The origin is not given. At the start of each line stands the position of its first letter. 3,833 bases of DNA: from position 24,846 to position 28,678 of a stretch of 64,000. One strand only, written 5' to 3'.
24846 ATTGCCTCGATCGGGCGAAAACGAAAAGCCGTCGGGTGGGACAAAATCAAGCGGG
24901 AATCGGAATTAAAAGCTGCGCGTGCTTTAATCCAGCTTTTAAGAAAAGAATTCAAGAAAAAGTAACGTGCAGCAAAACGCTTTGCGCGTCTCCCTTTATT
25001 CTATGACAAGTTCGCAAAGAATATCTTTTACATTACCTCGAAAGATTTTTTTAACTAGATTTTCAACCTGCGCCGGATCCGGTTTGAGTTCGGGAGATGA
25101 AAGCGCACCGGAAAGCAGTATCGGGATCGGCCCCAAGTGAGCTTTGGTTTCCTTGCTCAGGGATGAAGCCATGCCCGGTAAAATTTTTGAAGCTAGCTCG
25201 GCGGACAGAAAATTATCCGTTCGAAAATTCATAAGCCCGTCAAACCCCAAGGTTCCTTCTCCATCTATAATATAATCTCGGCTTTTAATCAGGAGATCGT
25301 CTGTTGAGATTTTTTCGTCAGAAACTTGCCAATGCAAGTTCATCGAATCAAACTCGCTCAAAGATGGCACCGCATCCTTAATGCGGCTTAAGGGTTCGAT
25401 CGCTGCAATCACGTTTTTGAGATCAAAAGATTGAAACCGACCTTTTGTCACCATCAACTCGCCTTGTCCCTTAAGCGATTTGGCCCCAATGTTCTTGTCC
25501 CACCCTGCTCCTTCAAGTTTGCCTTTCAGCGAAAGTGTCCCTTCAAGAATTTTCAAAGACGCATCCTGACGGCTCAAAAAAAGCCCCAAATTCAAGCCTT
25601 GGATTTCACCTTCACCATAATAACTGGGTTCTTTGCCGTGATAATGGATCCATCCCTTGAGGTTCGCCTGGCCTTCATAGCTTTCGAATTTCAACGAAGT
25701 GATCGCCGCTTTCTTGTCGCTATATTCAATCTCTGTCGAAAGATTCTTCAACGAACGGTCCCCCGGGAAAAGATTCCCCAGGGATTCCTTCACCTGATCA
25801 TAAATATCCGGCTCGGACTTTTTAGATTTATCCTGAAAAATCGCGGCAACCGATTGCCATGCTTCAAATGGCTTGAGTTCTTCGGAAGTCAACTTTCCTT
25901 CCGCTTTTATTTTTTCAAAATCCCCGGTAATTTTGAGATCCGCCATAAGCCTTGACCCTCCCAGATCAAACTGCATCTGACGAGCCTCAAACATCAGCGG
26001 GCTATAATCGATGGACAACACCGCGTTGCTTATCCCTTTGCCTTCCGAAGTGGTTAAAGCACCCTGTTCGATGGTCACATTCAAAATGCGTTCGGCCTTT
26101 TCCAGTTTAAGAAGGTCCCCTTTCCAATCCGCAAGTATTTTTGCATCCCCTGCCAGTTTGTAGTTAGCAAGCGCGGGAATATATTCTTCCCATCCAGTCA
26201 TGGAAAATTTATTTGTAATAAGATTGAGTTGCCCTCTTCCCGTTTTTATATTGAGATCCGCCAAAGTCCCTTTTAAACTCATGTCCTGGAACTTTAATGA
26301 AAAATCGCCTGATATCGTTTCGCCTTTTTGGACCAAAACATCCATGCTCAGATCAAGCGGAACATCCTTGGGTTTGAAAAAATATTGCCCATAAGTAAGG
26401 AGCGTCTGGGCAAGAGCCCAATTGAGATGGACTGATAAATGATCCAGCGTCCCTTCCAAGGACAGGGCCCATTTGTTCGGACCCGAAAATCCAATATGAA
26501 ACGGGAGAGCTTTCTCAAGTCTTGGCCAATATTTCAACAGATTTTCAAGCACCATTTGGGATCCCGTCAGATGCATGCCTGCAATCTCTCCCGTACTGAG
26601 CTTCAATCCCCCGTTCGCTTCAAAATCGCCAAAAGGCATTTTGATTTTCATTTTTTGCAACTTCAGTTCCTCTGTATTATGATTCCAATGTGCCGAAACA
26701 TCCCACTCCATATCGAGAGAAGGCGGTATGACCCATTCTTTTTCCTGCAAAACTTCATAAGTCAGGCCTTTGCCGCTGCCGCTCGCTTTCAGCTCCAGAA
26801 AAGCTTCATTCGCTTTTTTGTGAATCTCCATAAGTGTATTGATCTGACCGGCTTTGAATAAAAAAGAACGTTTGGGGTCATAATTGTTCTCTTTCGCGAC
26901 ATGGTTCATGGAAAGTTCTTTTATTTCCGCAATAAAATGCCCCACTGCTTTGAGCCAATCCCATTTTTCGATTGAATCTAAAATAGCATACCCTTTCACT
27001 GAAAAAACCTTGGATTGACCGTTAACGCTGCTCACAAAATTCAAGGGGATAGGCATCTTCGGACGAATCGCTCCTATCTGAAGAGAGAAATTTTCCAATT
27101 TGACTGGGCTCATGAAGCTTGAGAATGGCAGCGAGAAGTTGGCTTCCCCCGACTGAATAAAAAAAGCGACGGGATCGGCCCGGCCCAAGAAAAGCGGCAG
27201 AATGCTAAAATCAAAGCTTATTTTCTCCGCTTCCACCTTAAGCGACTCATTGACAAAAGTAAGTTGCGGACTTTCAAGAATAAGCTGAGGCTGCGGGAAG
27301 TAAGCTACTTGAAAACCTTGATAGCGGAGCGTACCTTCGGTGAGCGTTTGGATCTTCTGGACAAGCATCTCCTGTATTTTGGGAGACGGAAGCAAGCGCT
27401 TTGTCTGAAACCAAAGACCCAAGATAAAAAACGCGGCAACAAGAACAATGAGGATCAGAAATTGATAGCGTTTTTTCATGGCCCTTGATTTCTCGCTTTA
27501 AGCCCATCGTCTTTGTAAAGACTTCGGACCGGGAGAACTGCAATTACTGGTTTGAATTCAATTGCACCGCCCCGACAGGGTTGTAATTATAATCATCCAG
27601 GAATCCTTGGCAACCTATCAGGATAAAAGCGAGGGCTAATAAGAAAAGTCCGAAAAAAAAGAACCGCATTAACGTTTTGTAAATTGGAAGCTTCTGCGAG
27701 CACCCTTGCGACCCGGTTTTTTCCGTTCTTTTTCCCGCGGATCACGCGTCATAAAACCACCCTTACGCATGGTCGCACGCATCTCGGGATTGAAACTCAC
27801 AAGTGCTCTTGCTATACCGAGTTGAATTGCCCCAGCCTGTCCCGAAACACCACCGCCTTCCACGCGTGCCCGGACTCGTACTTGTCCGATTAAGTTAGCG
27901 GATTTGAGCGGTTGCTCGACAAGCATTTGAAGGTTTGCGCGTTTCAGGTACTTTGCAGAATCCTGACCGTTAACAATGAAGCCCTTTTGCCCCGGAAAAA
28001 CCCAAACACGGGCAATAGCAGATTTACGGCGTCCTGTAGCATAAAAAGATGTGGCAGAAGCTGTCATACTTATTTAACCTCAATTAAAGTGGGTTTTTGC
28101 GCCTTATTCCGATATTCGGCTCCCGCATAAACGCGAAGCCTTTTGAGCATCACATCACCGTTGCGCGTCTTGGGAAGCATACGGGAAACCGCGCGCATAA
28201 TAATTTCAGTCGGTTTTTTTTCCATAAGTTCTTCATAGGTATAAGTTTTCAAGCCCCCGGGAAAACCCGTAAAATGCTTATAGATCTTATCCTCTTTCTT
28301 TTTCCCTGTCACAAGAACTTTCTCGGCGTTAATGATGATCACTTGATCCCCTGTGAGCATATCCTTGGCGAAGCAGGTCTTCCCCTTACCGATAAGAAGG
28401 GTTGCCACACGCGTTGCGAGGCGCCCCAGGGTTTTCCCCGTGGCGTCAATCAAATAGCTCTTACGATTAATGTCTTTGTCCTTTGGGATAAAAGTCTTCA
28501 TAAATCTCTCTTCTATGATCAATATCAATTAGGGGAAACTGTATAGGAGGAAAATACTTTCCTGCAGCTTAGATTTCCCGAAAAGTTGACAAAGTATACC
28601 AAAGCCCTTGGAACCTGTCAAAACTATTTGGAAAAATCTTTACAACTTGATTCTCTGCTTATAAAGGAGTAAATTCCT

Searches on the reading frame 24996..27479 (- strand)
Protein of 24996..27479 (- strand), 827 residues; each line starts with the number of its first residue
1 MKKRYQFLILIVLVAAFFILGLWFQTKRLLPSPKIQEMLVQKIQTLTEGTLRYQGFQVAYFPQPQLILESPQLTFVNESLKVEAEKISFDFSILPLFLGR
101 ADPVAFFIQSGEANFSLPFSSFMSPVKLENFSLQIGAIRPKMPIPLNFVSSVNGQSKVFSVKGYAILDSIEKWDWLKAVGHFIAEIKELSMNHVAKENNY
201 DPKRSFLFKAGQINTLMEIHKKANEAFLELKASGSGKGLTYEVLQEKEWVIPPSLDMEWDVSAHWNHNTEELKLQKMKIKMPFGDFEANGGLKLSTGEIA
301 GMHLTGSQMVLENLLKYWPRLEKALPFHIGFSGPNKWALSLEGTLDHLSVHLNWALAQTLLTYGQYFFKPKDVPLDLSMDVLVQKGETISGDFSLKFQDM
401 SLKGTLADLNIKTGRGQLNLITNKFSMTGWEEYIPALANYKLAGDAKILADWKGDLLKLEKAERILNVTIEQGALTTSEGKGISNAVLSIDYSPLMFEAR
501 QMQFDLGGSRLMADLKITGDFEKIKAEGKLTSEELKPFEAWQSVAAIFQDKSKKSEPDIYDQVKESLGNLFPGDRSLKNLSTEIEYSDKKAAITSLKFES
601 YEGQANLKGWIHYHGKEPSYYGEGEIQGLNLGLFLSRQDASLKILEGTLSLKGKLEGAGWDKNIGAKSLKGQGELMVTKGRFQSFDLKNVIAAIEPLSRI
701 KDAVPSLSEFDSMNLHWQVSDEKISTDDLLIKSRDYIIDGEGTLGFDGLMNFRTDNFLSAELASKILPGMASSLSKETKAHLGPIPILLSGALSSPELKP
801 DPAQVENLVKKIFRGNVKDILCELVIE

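Call 12: search_protein_families(library=ncbifam, proteins=[window:24996-27479:-], max_evalue=0.00001)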
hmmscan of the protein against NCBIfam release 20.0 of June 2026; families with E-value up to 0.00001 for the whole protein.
window:24996-27479:- (827 aa): 1 family
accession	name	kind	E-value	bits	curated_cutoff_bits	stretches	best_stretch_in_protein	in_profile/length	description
NF008091.0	PRK10833.1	equivalog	7.6e-11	41.2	412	1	571-745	352-529/618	outer membrane assembly protein AsmA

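Call 29: search_protein_families(library=pfam, proteins=[window:24996-27479:-], max_evalue=0.00001)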
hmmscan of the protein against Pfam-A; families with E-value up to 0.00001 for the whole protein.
window:24996-27479:- (827 aa): 2 families
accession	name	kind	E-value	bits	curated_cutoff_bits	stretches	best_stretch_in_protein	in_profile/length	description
PF05170.20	AsmA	-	4.7e-08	32.8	29.8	0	562-695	442-574/607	AsmA family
PF13116.12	YhdP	-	4.1e-06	25.4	46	1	366-745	783-1158/1224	YhdP protein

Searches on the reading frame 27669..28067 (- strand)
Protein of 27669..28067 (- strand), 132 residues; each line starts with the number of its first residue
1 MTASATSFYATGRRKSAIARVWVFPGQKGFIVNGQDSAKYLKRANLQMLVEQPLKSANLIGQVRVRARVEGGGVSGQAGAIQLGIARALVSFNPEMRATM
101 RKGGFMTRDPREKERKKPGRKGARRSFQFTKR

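Call 12: search_protein_families(library=ncbifam, proteins=[window:27669-28067:-], max_evalue=0.00001)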
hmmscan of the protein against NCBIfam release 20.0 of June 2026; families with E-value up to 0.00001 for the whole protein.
window:27669-28067:- (132 aa): 3 families
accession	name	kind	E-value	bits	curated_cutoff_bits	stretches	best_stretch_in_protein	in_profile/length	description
NF001099.0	PRK00132.1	equivalog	2.9e-49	166.6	112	1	6-132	4-130/130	30S ribosomal protein S9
NF001749.0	PRK00474.1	equivalog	1.2e-18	67.7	147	1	9-129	6-131/134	30S ribosomal protein S9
TIGR03627.1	uS9_arch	equivalog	4.7e-17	62.5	162.75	1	10-129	4-127/130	30S ribosomal protein S9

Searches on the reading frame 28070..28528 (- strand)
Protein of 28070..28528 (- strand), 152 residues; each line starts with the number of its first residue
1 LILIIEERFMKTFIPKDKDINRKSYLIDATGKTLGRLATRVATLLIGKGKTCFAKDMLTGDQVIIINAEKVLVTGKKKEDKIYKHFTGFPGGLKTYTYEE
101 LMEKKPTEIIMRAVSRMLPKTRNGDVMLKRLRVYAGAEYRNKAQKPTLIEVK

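Call 12: search_protein_families(library=ncbifam, proteins=[window:28070-28528:-], max_evalue=0.00001)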
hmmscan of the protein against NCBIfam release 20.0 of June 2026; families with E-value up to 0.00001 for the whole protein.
window:28070-28528:- (152 aa): 3 families
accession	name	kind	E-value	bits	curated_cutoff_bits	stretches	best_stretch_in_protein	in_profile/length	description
TIGR01066.1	rplM_bact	equivalog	7.9e-49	165.1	93.05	1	13-150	3-140/141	50S ribosomal protein L13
NF005004.0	PRK06394.1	equivalog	4e-20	72.3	146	1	22-144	4-116/149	50S ribosomal protein L13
TIGR01077.1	L13_A_E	equivalog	7.5e-16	58.8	98.9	1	44-139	8-104/141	50S ribosomal protein L13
